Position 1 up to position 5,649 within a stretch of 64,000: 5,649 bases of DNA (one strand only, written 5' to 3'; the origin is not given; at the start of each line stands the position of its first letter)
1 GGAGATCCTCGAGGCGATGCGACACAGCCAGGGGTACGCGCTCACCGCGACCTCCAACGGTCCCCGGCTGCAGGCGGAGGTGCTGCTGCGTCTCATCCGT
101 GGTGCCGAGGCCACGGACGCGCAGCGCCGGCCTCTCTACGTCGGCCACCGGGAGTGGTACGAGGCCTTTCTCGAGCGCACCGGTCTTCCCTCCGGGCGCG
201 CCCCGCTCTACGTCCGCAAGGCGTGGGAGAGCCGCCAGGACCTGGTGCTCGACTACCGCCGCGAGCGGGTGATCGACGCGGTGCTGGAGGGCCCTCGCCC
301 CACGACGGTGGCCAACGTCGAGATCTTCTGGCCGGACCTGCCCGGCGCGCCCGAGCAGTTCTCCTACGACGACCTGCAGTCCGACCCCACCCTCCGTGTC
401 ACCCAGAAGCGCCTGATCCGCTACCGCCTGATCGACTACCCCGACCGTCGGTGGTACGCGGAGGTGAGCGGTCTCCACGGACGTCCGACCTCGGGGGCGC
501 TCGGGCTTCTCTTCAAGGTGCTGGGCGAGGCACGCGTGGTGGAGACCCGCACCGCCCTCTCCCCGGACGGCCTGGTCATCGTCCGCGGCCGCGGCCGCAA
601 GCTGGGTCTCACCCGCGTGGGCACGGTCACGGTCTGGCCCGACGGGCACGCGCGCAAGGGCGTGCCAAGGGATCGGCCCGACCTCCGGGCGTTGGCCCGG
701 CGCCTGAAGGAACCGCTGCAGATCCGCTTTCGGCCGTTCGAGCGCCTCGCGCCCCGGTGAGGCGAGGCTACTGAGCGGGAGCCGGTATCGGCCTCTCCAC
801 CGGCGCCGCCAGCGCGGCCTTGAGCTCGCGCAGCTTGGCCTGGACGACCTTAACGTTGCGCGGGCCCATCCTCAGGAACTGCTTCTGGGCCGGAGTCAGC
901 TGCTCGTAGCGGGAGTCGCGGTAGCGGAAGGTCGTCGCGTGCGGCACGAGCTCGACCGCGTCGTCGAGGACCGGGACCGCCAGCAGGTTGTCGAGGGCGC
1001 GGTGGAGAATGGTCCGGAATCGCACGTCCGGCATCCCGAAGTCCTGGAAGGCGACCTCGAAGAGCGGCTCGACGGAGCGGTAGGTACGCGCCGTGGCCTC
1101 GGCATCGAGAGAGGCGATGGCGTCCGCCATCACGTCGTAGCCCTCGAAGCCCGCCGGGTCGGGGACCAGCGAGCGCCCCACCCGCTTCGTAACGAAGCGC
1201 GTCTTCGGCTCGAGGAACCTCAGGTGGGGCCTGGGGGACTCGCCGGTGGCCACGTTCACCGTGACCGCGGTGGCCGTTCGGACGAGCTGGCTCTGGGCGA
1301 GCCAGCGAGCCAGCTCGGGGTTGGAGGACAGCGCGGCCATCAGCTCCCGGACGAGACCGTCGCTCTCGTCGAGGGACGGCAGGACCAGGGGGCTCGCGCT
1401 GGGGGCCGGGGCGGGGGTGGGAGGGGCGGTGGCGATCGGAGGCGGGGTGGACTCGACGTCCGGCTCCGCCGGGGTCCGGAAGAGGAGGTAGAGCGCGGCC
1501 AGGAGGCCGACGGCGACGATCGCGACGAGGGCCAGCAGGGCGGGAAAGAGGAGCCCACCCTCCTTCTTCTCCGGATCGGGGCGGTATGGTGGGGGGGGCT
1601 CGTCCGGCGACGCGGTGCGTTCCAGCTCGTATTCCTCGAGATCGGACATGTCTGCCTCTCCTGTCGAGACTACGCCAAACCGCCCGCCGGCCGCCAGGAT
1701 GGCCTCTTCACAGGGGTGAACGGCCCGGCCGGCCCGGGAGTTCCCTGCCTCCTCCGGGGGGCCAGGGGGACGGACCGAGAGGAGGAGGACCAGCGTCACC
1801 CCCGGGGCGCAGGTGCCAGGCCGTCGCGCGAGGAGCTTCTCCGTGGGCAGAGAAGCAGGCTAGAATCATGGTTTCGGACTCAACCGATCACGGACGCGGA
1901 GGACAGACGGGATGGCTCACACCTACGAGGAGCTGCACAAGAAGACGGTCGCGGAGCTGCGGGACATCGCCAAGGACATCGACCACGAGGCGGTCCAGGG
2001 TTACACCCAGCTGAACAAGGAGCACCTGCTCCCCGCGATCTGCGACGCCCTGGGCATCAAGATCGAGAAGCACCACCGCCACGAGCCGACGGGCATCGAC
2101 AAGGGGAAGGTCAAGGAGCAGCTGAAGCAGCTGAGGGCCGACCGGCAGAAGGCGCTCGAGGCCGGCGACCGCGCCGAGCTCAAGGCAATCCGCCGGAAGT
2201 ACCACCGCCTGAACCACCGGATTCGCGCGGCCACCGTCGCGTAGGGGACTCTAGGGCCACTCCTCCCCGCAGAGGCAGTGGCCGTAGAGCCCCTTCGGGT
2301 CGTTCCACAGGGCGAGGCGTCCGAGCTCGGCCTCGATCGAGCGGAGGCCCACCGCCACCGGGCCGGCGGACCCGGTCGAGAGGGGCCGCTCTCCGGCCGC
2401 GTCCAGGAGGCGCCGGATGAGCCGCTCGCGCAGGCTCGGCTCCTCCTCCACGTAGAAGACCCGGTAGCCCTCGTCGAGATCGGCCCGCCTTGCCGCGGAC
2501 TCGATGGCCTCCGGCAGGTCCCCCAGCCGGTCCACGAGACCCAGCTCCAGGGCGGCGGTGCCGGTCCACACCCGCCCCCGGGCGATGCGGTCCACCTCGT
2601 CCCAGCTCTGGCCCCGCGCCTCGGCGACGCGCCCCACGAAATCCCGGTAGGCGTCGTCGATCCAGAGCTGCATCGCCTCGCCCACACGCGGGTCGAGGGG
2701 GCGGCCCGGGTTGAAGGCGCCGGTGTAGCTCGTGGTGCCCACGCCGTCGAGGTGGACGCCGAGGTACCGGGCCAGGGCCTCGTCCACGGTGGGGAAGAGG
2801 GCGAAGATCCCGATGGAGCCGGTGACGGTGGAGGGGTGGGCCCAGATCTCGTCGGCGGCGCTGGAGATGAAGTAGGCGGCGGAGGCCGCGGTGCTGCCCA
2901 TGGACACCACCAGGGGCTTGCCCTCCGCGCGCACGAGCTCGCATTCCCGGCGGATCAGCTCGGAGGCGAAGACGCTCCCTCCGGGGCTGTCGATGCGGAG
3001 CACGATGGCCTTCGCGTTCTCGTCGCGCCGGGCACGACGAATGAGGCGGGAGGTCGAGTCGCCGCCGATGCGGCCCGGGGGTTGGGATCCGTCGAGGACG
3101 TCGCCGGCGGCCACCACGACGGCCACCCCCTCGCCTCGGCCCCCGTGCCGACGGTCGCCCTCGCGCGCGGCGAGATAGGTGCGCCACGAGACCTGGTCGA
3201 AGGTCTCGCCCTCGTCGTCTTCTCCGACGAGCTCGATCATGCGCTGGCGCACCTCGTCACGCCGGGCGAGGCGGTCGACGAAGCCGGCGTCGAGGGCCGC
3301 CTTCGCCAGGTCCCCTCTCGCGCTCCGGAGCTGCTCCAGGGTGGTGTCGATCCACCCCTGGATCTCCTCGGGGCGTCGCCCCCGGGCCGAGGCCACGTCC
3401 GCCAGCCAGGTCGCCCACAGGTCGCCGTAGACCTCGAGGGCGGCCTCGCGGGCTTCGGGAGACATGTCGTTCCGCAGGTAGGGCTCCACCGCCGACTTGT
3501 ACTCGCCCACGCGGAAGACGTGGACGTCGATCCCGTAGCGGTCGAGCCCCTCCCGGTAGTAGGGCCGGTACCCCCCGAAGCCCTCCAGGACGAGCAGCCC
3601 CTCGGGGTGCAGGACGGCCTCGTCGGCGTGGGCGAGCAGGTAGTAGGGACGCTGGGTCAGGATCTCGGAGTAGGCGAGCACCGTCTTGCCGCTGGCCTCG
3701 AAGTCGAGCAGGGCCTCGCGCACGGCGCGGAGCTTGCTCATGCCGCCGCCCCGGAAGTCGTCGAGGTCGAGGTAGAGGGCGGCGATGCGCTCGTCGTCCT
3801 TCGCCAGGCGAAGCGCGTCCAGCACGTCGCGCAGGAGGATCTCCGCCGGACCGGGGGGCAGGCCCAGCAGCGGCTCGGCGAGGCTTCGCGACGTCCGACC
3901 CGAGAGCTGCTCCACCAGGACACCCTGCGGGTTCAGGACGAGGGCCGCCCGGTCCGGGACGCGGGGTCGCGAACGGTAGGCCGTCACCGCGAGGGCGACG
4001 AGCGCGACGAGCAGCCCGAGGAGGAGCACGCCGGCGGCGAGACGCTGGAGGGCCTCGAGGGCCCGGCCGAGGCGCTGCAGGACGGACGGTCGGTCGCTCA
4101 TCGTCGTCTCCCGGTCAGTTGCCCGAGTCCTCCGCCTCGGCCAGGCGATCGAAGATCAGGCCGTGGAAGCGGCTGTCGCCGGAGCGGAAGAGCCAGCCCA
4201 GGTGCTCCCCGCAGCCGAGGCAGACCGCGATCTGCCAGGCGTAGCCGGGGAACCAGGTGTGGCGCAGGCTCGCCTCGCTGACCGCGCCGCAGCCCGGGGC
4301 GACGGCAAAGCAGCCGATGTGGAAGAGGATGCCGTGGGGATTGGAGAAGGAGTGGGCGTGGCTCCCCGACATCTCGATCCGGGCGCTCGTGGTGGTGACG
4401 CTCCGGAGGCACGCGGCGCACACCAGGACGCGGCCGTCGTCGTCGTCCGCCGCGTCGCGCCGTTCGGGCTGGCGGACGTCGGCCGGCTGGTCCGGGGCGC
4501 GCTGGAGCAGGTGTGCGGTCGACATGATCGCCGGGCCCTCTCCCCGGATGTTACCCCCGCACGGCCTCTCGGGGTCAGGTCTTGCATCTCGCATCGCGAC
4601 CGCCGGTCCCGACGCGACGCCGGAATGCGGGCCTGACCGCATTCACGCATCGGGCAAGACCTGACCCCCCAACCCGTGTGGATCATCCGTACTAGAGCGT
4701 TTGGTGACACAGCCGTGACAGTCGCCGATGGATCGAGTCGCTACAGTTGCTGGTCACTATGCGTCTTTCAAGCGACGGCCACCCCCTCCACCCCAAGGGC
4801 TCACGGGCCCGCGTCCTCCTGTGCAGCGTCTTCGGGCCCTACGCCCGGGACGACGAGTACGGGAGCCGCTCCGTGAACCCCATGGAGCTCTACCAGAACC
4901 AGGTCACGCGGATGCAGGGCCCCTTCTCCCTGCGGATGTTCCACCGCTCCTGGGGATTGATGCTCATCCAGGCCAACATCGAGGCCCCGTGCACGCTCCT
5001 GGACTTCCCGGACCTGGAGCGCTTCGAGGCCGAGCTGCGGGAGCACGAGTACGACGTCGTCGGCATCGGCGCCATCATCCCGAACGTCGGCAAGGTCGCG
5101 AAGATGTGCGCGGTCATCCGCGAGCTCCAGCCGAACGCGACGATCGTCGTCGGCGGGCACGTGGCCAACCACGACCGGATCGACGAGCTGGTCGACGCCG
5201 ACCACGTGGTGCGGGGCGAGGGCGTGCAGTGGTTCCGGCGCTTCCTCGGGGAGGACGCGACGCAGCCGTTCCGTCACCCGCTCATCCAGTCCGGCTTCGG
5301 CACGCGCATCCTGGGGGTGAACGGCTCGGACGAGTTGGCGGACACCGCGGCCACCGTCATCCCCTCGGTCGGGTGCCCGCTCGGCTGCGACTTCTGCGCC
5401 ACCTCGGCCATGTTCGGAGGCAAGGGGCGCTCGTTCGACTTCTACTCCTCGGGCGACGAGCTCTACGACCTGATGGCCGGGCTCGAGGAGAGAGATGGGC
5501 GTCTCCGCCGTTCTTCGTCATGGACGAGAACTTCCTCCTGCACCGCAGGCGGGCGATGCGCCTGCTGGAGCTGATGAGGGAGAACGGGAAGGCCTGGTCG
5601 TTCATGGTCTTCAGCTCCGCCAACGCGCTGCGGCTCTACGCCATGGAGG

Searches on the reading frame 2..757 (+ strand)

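Call 80: search_protein_families(library=padloc, alignment_id=A6, max_evalue=0.00001)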
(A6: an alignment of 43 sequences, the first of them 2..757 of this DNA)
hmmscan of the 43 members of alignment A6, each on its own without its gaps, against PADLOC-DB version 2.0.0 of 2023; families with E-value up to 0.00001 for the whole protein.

A. member 1, window:2-757:+ (252 aa): 0 families

B. families by the number of members that match (of 43 scanned): 38 families (the first 25 are shown)
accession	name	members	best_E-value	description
PDLC04042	PD-T4-6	1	6.1e-66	-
PDLC04053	PD-T4-6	1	8.2e-63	-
PDLC04061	PD-T4-6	1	2.8e-62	-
PDLC04043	PD-T4-6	1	5.9e-58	-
PDLC04060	PD-T4-6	1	2.7e-57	-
PDLC04138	mad6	1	3.4e-55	mads_6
PDLC04052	PD-T4-6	1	3.2e-53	-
PDLC04047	PD-T4-6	1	5e-53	-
PDLC04041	PD-T4-6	1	3.6e-52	-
PDLC04039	PD-T4-6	1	4.8e-52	-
PDLC04040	PD-T4-6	1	3.7e-51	-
PDLC04054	PD-T4-6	1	3.3e-50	-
PDLC04057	PD-T4-6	1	6e-49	-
PDLC04048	PD-T4-6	1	6.4e-47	-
PDLC04050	PD-T4-6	1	7.1e-42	-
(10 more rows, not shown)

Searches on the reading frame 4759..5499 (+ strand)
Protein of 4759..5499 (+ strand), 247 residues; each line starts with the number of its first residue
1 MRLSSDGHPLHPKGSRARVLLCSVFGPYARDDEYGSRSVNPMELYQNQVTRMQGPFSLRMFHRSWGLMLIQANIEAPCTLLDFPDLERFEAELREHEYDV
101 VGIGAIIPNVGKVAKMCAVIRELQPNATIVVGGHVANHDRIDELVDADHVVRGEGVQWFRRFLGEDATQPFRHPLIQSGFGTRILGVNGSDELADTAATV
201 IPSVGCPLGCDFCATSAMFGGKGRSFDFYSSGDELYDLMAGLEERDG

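Call 57: search_protein_families(library=pfam, proteins=[window:4759-5499:+], max_evalue=0.001)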
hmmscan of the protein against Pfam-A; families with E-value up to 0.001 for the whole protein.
seq(247 aa): 1 family
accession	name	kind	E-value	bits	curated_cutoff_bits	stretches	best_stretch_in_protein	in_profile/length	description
PF02310.24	B12-binding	-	6.9e-11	42.5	32.1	1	82-160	37-118/121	B12 binding domain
